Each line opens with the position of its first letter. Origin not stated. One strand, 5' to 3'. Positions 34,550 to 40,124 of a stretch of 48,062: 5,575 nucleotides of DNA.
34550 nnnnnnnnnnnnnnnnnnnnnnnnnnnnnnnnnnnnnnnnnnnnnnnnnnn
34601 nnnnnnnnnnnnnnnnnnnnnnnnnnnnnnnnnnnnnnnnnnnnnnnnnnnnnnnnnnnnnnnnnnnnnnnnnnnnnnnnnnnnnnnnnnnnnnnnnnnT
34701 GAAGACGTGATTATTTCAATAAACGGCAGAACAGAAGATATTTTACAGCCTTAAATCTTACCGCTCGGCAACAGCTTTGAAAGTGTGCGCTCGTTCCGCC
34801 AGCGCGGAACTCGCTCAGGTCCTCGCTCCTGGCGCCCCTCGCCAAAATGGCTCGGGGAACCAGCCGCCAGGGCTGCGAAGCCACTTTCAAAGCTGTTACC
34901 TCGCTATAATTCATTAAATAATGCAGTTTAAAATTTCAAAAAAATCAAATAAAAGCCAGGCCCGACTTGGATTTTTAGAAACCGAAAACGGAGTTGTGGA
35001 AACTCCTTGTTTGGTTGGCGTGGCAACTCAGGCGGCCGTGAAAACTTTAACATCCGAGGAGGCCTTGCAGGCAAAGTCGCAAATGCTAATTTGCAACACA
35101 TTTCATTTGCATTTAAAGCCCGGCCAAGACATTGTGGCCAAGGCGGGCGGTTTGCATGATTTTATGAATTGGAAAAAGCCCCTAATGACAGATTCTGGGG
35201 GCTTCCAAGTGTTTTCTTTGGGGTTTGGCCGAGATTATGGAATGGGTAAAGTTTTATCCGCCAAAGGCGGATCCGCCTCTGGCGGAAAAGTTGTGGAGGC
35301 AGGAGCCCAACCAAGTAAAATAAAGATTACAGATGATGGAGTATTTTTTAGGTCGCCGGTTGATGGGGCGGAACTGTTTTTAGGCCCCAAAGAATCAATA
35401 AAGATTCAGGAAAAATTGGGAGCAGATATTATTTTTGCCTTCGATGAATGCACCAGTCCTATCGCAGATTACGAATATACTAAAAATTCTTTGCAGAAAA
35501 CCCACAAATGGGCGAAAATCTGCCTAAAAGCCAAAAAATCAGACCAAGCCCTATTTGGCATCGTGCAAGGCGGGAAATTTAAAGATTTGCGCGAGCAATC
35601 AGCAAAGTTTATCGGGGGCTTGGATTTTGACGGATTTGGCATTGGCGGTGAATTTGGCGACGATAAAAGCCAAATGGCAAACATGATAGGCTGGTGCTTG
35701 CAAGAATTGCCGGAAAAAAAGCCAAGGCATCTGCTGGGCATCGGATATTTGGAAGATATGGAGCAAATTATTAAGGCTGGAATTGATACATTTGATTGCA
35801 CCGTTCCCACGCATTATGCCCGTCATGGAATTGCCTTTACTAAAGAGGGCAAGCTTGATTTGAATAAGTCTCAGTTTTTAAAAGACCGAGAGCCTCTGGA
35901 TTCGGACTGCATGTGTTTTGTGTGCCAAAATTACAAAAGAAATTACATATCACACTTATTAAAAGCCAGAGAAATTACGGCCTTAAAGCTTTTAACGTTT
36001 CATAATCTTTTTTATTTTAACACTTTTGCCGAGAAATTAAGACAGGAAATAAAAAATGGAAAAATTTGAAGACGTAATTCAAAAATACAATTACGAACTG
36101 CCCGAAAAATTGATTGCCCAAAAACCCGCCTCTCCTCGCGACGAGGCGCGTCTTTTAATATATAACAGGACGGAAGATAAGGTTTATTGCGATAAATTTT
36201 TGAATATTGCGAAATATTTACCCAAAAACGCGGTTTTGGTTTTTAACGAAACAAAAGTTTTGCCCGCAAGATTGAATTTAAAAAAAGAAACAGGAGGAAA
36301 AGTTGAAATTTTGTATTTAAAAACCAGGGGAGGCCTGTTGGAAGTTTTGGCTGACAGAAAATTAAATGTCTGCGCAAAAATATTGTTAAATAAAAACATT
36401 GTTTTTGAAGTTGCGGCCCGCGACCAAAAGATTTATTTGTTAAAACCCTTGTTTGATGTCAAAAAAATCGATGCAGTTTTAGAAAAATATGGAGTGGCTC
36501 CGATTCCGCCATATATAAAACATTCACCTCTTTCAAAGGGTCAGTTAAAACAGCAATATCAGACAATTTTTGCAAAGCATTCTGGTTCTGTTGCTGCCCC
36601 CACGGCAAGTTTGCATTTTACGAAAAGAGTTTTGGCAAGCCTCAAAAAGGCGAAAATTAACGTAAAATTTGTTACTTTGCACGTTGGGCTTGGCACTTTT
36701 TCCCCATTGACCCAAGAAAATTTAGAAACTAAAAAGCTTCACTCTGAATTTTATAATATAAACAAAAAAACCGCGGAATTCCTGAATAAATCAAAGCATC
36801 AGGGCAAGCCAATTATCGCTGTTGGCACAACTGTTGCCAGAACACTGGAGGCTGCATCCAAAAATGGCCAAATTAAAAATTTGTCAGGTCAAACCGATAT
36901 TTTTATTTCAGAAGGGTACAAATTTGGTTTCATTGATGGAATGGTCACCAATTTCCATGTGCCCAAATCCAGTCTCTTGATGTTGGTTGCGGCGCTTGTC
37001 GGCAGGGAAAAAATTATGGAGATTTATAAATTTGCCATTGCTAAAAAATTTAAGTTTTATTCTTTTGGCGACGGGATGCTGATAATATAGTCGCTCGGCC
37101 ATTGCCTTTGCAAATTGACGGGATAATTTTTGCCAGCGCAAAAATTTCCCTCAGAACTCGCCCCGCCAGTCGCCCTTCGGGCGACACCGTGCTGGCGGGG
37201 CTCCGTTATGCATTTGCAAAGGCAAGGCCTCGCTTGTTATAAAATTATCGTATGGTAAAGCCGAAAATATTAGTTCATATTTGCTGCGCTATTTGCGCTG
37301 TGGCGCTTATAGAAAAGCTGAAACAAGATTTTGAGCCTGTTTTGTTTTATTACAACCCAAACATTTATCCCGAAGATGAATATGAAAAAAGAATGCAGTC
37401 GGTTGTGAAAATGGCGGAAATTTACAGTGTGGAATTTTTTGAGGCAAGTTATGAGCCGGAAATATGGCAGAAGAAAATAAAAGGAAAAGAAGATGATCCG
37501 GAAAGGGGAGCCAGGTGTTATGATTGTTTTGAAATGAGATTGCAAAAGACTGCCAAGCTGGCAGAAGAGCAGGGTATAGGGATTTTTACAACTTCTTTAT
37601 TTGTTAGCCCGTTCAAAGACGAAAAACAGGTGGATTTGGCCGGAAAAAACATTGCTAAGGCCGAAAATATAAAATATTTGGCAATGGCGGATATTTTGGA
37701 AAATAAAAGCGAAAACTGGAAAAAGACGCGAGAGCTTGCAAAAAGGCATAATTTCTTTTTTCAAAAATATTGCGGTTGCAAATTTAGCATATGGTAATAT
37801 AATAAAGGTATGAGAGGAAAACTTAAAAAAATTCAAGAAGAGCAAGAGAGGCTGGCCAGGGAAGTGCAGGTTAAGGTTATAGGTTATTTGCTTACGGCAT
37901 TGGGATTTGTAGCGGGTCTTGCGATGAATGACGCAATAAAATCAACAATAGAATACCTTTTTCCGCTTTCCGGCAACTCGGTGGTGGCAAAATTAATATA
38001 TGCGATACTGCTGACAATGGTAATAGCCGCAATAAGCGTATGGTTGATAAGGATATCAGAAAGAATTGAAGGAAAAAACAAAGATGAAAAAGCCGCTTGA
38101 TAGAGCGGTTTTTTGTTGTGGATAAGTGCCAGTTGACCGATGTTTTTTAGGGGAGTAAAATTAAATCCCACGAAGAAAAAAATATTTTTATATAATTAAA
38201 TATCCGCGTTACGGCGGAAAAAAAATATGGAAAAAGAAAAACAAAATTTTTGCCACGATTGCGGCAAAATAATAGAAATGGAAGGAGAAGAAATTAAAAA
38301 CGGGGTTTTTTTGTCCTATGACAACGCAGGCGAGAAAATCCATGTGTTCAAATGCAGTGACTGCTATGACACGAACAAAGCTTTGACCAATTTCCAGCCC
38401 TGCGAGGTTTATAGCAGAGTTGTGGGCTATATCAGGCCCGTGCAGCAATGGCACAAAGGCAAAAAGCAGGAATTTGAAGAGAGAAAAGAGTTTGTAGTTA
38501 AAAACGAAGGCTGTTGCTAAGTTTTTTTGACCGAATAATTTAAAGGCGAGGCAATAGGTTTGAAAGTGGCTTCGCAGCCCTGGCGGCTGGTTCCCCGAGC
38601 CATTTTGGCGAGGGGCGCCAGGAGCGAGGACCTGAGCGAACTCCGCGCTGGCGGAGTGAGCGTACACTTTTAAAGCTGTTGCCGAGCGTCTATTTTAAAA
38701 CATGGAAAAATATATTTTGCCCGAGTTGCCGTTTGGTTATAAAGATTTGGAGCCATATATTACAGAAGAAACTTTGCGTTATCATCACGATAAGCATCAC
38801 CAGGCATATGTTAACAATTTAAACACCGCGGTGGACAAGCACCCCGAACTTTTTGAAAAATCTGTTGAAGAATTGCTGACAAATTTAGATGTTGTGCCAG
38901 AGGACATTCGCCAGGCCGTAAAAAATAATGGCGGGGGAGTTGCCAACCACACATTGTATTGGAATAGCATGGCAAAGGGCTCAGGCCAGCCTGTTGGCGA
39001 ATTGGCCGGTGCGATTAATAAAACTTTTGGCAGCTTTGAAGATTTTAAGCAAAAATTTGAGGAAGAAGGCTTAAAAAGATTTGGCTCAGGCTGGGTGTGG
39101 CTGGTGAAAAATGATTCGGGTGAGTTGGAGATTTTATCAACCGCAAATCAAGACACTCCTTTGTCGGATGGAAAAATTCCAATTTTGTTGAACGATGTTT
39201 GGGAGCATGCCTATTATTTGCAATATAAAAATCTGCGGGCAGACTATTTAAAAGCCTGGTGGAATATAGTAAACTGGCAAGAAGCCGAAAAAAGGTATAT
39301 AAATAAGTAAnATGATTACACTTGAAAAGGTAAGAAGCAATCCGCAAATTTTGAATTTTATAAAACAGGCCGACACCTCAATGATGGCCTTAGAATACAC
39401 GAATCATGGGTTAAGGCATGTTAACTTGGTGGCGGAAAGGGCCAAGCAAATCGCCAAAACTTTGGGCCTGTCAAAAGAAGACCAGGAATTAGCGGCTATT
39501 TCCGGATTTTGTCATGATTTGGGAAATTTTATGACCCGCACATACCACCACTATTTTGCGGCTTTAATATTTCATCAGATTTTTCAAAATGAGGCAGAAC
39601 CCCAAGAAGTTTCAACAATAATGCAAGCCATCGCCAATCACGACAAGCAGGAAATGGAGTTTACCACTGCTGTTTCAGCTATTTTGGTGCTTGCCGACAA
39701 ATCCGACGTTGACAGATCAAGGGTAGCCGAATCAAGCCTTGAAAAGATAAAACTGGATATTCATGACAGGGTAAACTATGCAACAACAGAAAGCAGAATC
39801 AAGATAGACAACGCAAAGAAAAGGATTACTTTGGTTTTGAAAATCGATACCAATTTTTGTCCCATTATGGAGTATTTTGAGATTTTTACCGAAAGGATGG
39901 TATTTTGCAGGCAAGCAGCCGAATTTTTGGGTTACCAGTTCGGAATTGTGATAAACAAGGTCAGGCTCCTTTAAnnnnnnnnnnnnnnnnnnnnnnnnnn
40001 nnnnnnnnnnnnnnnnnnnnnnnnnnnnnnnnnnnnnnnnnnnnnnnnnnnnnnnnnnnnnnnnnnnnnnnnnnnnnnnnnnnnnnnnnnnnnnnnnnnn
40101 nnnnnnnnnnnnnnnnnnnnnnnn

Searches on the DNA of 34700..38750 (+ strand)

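Call 24: search_rna_families(source=window, start=34700, end=38750, threshold=evalue, max_evalue=10, show_alignments=3)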
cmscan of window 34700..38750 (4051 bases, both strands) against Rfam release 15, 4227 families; matches with E-value up to 10: 9.
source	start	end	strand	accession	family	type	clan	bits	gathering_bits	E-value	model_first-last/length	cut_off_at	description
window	38081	38132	-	RF02066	STnc320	Gene; sRNA;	-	22.4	50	0.6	1-55/55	no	Salmonella enterica sRNA STnc320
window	35031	35157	-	RF01631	ceN41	Gene; snRNA; snoRNA; HACA-box;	-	21.4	50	1.1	1-137/137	no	Caenorhabditis snoRNA ceN41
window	38064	38120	+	RF02054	STnc420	Gene; sRNA;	-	20.7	70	1.4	1-58/58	no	Salmonella enterica sRNA STnc420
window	36122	36294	-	RF04180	BTnc231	Gene; sRNA;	-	16.5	80.4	5.5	1-154/154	no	Bacteroides sRNA BTnc231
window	38061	38116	+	RF00512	Leu_leader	Cis-reg; leader;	-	16.3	50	7.6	1-148/148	no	Leucine operon leader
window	37161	37219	+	RF02401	ClpQY_promoter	Cis-reg;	-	15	42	6.6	1-39/57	no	ClpQY promoter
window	35954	36029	-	RF00893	MIR854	Gene; miRNA;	-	13.9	50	3.3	116-194/221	no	MIR854 microRNA precursor family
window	37841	37907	-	RF02202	UCA1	Gene; lncRNA;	-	13.2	80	8.9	1-75/75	no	Urothelial cancer associated 1 conserved region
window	34757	34886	+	RF02160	PART1_2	Gene; lncRNA;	-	11.9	55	9.5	1-249/249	no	Prostate androgen-regulated transcript 1 conserved region 2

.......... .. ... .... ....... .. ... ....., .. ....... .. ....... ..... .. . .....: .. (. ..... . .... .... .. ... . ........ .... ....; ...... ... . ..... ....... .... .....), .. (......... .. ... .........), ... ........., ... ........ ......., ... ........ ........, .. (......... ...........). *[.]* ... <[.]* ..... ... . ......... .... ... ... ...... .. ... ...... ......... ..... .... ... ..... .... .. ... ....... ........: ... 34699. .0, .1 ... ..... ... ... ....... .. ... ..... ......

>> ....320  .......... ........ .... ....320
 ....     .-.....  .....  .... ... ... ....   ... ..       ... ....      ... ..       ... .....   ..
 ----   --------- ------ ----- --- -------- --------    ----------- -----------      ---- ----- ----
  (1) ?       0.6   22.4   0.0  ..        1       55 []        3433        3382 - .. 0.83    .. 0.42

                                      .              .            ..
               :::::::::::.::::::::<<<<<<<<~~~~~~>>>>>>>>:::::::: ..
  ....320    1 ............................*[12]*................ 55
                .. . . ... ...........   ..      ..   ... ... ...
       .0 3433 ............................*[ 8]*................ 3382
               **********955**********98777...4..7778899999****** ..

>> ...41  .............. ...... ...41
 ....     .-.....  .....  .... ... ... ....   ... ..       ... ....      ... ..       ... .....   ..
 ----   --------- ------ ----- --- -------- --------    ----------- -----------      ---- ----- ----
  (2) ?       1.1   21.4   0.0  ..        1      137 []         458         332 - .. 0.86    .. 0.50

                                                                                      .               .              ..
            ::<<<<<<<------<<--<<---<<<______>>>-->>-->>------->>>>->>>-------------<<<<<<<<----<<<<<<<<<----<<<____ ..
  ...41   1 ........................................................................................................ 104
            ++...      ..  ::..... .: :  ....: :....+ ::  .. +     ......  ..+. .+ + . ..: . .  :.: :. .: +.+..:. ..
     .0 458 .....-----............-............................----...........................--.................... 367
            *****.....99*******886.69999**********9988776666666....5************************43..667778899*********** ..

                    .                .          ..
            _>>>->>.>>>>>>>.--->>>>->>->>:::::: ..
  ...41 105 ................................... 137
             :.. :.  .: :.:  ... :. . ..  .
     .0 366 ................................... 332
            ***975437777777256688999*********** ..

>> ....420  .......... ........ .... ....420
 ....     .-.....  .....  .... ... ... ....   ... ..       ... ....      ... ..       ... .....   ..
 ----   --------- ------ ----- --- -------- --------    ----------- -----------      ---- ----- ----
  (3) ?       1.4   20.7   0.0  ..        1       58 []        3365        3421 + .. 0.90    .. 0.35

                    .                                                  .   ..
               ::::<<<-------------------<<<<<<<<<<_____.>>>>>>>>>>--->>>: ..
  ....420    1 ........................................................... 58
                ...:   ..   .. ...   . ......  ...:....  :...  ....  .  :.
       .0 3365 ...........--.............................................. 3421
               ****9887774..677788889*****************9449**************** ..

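Call 73: search_dna_similar(query=window:34754-34912:+, collection=phages, mode=distant, max_evalue=0.001)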
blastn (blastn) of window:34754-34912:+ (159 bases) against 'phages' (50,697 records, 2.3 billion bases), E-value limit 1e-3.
No match.

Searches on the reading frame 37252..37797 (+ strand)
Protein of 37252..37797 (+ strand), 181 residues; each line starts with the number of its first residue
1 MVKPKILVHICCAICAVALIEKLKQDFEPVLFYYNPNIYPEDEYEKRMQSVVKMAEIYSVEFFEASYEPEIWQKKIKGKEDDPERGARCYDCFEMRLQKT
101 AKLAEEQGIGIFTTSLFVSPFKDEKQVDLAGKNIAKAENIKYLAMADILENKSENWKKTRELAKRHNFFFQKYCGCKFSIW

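Call 28: search_protein_families(library=pfam, proteins=[window:37252-37797:+])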
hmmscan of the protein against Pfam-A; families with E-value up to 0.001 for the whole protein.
window:37252-37797:+ (181 aa): 1 family
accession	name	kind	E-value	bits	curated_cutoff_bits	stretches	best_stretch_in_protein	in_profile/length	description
PF02677.20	QueH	-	5.6e-55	186.6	23.5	1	6-179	1-172/175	Epoxyqueuosine reductase QueH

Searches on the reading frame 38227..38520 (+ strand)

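Call 28: search_protein_families(library=pfam, proteins=[window:38227-38520:+])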
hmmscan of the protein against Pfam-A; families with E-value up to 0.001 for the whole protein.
window:38227-38520:+ (97 aa): 1 family
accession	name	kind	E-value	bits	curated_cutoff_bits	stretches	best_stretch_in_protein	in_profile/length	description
PF13597.11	NRDD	-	3.9e-12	46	26.2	1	6-89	508-562/562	Anaerobic ribonucleoside-triphosphate reductase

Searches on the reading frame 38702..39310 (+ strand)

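Call 28: search_protein_families(library=pfam, proteins=[window:38702-39310:+])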
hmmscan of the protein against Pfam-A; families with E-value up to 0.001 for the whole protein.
window:38702-39310:+ (202 aa): 2 families
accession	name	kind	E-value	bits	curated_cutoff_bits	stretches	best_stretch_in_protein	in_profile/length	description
PF02777.23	Sod_Fe_C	-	7.9e-43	145.1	20.9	1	98-198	2-102/102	Iron/manganese superoxide dismutases, C-terminal domain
PF00081.27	Sod_Fe_N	-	3.1e-29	101.7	27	1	3-91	1-82/82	Iron/manganese superoxide dismutases, alpha-hairpin domain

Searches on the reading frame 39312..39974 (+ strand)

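Call 28: search_protein_families(library=pfam, proteins=[window:39312-39974:+])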
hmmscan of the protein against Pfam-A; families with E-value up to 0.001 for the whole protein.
window:39312-39974:+ (220 aa): 1 family
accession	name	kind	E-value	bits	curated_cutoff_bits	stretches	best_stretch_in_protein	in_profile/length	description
PF01966.28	HD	-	1e-08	35.9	22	1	35-154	3-113/116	HD domain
